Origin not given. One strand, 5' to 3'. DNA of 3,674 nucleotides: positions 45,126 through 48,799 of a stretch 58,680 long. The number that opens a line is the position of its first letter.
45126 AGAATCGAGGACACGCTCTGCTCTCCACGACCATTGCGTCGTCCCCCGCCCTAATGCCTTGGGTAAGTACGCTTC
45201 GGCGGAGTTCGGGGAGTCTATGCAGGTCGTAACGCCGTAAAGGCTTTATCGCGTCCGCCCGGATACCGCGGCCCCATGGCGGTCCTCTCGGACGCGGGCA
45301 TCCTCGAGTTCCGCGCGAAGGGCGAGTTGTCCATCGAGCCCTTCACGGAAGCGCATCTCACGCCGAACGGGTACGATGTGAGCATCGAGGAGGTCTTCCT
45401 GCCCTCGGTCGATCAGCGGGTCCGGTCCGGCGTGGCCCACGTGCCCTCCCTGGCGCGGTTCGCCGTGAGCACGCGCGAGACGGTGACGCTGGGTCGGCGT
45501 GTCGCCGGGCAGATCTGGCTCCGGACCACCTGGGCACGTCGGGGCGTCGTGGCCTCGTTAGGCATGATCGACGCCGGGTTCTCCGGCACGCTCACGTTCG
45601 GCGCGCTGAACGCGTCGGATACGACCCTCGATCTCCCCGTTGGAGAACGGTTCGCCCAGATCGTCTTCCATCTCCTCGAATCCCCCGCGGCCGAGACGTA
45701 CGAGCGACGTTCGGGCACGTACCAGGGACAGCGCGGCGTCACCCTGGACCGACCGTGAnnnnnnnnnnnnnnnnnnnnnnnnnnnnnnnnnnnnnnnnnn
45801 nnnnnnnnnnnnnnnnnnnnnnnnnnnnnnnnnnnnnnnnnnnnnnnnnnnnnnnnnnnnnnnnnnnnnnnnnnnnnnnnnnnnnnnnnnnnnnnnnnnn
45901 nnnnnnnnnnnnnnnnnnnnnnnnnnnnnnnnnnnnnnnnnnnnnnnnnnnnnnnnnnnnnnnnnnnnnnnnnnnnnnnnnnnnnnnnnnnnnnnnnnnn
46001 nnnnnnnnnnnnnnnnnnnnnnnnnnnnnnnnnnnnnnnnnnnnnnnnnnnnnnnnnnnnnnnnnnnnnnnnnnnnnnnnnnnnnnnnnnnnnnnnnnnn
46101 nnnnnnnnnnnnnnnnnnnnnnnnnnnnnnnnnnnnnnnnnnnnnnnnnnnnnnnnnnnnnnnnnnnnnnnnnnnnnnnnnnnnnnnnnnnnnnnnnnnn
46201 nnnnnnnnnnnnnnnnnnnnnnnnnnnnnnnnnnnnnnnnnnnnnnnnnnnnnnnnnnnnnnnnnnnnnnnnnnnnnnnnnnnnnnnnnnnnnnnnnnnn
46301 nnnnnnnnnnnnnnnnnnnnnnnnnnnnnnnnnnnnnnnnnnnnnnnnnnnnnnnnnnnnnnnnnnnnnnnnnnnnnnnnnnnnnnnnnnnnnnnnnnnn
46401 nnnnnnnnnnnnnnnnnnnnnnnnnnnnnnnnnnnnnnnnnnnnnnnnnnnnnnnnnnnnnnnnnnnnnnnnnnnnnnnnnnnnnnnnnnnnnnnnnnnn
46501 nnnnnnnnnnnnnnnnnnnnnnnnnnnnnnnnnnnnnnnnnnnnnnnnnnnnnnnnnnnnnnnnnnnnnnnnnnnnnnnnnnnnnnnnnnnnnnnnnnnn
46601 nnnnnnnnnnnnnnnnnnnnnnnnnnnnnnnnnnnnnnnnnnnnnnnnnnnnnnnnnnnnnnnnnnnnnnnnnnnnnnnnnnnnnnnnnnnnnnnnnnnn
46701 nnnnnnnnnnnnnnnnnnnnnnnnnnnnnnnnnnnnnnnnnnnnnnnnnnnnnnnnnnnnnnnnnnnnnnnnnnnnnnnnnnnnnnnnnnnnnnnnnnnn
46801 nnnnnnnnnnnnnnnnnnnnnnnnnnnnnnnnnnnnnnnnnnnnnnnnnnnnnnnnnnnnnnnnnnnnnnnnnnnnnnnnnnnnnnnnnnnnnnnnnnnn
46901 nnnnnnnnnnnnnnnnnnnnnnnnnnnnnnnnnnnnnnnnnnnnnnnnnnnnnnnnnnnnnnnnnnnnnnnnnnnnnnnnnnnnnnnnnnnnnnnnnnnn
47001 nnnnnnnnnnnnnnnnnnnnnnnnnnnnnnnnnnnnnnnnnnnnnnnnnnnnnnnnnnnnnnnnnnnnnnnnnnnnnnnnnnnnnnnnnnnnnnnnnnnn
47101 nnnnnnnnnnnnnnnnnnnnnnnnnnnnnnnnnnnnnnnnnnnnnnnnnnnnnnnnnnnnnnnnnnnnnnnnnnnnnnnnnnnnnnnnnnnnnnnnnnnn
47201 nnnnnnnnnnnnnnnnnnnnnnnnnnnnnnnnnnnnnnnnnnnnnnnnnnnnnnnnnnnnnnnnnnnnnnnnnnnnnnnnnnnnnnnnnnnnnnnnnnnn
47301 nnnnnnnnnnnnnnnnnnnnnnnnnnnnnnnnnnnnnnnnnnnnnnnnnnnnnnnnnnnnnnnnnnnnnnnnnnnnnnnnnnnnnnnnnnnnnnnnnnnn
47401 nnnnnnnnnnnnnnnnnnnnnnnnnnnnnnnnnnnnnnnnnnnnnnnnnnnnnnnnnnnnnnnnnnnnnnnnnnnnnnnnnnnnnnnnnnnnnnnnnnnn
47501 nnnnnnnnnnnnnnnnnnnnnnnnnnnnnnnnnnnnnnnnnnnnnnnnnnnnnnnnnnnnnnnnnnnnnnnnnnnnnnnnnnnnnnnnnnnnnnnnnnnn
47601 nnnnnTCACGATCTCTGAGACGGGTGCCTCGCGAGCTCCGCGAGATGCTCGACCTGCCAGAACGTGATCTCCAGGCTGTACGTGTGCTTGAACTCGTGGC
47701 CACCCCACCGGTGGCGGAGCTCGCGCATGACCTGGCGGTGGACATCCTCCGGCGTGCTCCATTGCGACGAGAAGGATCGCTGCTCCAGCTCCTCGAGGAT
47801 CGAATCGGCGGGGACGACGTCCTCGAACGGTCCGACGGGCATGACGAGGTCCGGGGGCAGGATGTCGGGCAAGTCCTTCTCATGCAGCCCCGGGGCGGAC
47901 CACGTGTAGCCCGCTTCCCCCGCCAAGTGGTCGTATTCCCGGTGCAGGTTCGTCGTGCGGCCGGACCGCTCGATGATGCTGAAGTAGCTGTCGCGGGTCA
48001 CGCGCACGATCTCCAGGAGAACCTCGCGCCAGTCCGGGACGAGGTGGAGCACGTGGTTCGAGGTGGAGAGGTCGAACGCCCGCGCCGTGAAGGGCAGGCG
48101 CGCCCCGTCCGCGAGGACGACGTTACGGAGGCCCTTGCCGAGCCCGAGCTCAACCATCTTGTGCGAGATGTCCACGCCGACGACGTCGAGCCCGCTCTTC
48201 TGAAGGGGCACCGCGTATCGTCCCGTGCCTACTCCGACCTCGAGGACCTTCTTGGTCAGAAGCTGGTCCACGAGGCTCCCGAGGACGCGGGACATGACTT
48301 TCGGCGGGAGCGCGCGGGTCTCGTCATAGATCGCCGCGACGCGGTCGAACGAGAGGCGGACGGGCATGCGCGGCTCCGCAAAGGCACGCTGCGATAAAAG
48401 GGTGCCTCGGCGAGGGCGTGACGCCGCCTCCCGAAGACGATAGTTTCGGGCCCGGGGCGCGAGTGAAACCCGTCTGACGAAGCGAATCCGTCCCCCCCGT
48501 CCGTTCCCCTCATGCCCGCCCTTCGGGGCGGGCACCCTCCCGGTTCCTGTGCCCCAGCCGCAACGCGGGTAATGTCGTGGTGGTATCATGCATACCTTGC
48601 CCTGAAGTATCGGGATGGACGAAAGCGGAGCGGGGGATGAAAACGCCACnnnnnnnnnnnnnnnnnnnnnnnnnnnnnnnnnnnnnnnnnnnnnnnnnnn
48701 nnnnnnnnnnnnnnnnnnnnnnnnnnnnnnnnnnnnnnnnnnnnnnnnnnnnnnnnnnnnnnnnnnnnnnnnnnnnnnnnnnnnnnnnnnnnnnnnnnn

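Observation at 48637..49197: Cytoplasmic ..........-motif protein with a histidine-rich tail: a possible N-terminal-His metal site reminiscent of the NiSOD hook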

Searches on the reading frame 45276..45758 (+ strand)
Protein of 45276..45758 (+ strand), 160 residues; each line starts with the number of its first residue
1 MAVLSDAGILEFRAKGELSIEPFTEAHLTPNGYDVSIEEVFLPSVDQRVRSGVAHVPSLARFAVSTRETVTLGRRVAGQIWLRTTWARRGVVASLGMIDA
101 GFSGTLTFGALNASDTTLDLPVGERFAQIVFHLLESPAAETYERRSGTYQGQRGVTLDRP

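Call 9: search_protein_families(library=pfam, proteins=[window:45276-45758:+], max_evalue=0.001)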
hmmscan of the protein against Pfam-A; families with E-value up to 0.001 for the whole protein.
window:45276-45758:+ (160 aa): 2 families
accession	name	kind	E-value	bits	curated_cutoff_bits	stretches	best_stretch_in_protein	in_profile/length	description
PF22769.1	DCD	-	1.3e-15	58.3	27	1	64-132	81-151/153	dCTP deaminase-like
PF00692.24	dUTPase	-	1.4e-07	31.7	22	1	63-155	33-125/129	dUTPase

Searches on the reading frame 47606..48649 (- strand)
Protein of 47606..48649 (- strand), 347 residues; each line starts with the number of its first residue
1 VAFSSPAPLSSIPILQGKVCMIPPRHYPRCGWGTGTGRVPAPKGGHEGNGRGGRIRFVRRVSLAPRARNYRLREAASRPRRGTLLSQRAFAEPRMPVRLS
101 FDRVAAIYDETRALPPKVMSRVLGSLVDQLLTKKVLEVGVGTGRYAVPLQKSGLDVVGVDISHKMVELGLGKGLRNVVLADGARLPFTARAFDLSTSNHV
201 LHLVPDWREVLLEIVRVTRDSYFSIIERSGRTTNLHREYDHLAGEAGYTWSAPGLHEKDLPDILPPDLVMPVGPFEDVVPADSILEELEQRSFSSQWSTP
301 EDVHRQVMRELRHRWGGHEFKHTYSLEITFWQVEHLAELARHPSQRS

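Call 9: search_protein_families(library=pfam, proteins=[window:47606-48649:-], max_evalue=0.001)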
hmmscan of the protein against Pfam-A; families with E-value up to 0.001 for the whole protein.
window:47606-48649:- (347 aa): 6 families
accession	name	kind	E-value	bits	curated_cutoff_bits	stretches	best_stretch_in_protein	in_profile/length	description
PF08241.18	Methyltransf_11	-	3.1e-18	66.6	21.2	1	136-219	1-88/95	Methyltransferase domain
PF13649.12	Methyltransf_25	-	1.2e-14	55.2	27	1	135-219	1-94/97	Methyltransferase domain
PF13489.12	Methyltransf_23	-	2.1e-10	41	27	1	125-219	11-109/164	Methyltransferase domain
PF08242.18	Methyltransf_12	-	9.7e-10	39.5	30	1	136-219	1-93/98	Methyltransferase domain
PF13847.12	Methyltransf_31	-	4e-08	33.5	27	1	133-228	5-112/145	Methyltransferase domain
PF01209.24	Ubie_methyltran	-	1.2e-06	28.5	20.1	1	127-232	43-158/233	ubiE/COQ5 methyltransferase family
